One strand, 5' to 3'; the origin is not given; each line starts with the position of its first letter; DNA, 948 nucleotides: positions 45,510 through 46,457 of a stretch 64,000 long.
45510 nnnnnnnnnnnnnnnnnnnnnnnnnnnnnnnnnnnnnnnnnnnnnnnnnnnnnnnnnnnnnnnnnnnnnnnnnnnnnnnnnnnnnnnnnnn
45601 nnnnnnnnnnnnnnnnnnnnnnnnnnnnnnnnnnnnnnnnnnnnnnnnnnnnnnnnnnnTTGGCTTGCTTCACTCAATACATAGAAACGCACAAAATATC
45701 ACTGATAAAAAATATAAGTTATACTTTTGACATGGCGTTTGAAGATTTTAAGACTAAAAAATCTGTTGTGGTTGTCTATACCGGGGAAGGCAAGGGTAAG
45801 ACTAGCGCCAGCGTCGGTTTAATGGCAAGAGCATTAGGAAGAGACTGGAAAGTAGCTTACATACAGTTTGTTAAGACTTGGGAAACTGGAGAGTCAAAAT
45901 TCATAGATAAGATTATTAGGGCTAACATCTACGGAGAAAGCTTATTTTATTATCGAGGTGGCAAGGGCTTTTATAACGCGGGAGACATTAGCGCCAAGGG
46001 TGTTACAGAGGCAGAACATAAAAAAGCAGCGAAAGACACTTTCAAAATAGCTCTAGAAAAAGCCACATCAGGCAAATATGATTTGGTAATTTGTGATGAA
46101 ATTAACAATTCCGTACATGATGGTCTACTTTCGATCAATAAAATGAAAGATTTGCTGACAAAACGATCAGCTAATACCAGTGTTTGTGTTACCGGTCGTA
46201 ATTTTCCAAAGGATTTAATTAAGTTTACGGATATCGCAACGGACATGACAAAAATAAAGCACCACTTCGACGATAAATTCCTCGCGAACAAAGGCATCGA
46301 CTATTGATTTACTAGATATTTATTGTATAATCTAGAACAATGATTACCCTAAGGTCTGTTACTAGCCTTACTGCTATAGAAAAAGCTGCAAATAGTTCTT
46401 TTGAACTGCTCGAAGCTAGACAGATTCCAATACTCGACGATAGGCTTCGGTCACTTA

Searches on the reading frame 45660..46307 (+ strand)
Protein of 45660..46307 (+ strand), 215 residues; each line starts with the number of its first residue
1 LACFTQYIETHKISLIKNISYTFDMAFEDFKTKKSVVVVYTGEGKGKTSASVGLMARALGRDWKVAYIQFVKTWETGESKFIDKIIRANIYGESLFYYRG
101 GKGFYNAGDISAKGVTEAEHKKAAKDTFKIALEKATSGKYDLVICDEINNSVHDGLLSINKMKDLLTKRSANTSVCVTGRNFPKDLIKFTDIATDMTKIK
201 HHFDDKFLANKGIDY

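Call 44: search_protein_families(library=pfam, proteins=[window:45660-46307:+], max_evalue=0.01)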
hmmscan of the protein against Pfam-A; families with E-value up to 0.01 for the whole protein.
window:45660-46307:+ (215 aa): 1 family
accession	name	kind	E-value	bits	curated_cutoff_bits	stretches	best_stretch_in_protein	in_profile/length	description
PF02572.21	CobA_CobO_BtuR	-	8.9e-48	163.2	25.7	1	34-215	2-172/172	ATP:corrinoid adenosyltransferase BtuR/CobO/CobP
